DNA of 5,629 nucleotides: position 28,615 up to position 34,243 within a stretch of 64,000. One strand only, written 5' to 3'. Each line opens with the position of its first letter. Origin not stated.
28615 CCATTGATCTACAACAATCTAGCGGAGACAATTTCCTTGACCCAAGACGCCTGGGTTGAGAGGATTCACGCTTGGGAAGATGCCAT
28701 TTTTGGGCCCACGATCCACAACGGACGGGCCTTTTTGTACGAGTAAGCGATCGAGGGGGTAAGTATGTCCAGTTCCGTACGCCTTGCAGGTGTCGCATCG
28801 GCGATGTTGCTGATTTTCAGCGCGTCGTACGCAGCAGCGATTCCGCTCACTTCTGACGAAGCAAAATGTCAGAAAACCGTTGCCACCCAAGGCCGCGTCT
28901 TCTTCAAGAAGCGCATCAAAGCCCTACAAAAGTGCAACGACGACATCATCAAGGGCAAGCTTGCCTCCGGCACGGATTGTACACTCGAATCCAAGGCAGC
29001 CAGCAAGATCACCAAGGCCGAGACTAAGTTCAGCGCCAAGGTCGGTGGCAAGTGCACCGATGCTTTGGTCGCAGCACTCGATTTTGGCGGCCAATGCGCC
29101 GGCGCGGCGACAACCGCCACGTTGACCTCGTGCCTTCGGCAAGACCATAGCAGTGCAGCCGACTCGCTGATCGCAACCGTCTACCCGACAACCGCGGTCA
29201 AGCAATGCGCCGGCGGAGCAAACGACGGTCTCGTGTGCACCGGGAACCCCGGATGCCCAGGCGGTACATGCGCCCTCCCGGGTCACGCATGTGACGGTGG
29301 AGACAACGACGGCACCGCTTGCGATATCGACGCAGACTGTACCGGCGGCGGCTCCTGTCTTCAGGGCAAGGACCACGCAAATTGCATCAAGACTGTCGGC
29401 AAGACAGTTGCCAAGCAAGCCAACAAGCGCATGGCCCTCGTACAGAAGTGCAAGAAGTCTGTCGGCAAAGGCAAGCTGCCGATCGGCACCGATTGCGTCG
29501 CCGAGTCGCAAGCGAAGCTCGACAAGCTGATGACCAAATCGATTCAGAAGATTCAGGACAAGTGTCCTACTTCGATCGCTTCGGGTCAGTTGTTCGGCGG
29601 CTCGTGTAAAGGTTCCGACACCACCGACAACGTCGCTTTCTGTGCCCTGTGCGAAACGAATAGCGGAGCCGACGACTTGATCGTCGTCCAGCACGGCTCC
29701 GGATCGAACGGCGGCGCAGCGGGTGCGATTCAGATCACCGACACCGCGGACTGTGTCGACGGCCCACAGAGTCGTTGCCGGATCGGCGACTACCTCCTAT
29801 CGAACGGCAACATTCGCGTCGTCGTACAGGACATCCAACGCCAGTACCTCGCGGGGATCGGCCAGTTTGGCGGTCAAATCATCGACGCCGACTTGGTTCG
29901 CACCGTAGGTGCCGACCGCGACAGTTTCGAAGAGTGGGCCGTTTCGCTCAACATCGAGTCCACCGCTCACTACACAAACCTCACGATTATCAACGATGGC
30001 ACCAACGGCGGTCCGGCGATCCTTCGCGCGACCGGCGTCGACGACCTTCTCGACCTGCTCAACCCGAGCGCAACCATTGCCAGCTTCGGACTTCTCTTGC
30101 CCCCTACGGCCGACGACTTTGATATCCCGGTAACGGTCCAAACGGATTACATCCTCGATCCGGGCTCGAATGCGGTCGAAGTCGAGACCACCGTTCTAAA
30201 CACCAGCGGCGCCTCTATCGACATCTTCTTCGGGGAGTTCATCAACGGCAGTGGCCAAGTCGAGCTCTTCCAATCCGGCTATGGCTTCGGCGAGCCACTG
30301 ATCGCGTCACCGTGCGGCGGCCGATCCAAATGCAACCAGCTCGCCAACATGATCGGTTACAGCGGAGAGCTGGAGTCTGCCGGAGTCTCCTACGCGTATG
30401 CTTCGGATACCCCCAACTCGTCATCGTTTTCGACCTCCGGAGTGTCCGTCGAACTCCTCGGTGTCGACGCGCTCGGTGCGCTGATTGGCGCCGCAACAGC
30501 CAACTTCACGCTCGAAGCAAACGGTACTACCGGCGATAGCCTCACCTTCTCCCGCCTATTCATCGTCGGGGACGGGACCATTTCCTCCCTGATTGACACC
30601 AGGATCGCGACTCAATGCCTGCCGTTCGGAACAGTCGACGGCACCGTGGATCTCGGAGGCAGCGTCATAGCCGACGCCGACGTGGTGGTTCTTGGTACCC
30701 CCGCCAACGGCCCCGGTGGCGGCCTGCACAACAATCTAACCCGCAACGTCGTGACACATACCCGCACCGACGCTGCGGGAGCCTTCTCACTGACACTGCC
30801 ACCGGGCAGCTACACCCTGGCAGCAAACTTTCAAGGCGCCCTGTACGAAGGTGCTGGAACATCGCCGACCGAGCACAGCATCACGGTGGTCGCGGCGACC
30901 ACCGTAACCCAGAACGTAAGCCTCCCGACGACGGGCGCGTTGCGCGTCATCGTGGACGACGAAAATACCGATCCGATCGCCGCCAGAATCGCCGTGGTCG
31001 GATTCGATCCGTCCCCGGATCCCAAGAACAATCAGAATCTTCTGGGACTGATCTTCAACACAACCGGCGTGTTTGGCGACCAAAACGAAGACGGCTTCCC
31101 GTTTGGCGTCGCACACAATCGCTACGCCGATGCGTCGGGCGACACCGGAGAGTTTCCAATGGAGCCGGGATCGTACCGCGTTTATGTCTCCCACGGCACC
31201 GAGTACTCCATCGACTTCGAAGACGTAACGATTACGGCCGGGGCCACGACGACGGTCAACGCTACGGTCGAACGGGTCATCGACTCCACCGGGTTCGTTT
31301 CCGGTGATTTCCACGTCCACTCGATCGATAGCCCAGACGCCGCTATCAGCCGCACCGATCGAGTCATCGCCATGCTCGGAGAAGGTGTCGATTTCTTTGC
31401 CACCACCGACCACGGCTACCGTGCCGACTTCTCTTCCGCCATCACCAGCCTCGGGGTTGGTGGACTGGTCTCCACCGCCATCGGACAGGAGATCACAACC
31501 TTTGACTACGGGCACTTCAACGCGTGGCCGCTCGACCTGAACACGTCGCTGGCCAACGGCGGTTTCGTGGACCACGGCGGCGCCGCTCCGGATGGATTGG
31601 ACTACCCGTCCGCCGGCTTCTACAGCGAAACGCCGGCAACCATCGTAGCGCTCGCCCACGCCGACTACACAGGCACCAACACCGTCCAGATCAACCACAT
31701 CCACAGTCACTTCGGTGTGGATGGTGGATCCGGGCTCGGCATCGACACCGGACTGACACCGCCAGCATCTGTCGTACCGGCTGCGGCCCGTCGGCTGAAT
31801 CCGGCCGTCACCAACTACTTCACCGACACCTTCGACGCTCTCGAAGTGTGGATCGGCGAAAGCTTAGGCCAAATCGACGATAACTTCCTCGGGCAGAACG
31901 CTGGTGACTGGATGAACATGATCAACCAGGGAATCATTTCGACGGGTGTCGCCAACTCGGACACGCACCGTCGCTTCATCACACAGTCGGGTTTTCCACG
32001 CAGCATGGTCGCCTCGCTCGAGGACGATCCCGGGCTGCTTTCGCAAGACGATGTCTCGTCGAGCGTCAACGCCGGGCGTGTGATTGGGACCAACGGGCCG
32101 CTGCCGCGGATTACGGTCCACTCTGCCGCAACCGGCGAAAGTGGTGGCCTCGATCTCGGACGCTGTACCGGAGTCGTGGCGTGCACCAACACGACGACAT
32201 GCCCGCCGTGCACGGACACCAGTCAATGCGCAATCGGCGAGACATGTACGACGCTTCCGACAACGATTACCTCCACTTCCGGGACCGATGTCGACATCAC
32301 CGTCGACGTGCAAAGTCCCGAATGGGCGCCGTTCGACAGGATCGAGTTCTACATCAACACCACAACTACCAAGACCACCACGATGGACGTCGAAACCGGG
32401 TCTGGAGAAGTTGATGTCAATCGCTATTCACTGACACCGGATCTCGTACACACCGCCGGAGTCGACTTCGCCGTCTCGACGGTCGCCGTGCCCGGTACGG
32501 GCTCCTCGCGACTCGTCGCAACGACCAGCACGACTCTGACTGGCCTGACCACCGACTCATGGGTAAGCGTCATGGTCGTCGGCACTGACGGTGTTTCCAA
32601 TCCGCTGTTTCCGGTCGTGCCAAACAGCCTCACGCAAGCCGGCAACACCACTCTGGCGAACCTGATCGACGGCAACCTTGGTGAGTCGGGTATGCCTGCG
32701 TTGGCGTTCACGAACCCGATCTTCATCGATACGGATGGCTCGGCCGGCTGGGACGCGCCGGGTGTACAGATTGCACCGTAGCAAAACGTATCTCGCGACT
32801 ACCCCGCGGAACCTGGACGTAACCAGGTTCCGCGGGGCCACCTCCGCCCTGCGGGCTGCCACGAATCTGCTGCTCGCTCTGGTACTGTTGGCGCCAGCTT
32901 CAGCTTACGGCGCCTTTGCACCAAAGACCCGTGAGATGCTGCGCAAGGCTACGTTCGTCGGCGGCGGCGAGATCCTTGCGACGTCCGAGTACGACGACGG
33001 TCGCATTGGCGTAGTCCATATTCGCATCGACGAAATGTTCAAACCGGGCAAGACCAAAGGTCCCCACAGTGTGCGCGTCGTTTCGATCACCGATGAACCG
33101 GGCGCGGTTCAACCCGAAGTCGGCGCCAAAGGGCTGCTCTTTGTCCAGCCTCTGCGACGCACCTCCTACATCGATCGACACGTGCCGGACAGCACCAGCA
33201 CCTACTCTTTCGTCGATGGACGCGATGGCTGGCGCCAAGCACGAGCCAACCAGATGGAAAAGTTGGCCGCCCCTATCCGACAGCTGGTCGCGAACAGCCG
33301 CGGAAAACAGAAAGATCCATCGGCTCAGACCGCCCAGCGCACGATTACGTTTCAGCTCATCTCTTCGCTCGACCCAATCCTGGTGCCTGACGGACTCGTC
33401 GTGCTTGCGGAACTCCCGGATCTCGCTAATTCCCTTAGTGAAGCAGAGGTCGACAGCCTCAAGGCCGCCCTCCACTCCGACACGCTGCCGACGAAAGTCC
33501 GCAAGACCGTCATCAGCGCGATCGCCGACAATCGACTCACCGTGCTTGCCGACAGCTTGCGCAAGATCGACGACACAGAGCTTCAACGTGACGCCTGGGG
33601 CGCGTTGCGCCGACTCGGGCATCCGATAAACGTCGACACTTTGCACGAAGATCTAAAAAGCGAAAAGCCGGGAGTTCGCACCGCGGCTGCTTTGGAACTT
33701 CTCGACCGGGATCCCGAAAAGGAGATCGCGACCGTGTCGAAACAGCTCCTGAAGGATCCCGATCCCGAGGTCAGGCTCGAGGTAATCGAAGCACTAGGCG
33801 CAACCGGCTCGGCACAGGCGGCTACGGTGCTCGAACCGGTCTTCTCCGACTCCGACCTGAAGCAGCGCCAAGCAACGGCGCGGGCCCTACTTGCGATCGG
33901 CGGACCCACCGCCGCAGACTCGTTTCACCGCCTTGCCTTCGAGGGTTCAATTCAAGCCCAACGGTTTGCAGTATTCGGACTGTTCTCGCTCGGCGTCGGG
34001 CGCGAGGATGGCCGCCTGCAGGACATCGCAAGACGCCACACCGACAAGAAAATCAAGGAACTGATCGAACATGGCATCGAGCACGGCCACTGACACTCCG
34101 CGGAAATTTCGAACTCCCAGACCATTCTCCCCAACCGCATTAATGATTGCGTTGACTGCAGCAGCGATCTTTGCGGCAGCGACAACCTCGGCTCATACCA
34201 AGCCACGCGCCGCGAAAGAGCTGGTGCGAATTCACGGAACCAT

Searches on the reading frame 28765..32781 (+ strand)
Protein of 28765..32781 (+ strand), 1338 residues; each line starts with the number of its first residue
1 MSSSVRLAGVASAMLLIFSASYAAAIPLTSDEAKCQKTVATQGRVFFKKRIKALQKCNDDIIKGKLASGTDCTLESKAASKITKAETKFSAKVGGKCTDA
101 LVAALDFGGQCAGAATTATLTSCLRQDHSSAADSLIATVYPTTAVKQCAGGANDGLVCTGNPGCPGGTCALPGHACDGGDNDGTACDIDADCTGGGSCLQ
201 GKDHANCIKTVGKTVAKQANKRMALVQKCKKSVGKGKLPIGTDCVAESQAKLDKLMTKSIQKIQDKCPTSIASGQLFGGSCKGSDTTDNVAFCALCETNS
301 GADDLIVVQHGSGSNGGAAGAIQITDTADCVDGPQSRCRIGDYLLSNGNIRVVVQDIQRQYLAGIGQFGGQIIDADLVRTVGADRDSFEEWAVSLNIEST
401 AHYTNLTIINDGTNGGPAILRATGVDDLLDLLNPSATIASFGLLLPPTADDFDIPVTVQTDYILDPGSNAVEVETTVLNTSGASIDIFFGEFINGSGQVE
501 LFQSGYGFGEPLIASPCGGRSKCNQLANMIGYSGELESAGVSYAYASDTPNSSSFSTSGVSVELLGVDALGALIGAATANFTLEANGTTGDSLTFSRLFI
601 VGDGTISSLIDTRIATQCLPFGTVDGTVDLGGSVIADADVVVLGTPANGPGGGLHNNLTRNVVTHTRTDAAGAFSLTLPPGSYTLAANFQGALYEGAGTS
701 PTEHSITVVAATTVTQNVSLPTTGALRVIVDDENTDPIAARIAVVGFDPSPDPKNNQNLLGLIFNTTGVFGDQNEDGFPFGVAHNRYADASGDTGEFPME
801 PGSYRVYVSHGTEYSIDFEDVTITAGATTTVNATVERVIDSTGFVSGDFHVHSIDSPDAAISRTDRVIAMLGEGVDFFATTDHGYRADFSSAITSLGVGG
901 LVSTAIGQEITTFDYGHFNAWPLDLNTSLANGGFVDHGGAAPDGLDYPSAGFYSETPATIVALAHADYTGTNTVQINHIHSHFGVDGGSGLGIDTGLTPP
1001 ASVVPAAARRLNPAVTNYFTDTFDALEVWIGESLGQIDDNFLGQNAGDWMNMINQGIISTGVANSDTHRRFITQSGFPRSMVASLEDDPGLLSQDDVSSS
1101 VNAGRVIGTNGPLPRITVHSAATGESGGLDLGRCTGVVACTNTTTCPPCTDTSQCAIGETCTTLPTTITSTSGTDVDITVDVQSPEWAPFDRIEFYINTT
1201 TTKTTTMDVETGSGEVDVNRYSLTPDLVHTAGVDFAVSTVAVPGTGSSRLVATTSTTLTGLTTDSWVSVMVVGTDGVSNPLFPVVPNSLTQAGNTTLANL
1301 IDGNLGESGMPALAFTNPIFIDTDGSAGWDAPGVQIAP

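Call 53: search_protein_families(library=pfam, proteins=[window:28765-32781:+], max_evalue=0.001)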
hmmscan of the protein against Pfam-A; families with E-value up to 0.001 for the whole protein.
window:28765-32781:+ (1338 aa): 2 families
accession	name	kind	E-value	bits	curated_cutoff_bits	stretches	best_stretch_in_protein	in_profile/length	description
PF13620.12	CarboxypepD_reg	-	5.4e-09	36.7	32.3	1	625-720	3-81/82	Carboxypeptidase regulatory-like domain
PF14686.12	fn3_3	-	0.0001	22.4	24.4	0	787-831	30-75/75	Polysaccharide lyase family 4, domain II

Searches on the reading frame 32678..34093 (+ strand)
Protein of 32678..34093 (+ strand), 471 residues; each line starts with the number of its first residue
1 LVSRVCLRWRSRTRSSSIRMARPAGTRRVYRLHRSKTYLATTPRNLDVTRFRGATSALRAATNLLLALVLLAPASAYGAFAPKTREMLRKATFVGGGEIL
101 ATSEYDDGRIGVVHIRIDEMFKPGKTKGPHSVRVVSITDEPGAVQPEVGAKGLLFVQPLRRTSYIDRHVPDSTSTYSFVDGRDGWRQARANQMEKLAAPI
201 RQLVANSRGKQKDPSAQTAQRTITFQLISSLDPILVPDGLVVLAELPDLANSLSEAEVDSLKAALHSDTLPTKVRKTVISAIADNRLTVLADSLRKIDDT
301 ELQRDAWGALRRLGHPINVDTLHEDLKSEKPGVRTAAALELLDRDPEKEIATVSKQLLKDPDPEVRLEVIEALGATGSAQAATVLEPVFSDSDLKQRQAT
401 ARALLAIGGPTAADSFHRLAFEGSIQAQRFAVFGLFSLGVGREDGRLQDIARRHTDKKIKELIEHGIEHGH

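Call 3: search_protein_families(library=pfam, proteins=[window:32678-34093:+], max_evalue=0.01)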
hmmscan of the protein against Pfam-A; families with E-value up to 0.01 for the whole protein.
window:32678-34093:+ (471 aa): 4 families
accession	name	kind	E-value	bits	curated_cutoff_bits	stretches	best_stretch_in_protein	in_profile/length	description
PF13646.12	HEAT_2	-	5.7e-16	59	27.7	2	353-416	4-67/88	HEAT repeats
PF02985.28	HEAT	-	2.7e-06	27.5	23.5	0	356-375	7-26/31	HEAT repeat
PF03130.22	HEAT_PBS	-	0.003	18.4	20.9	0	365-390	1-26/27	PBS lyase HEAT-like repeat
PF13513.12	HEAT_EZ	-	0.0057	17.6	27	0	356-374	35-53/55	HEAT-like repeat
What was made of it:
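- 32678..34093 (+): HEAT-repeat protein (context; gene callers start it at about 32762). PF13646 HEAT_2, E = 5.7e-16 (call 3).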
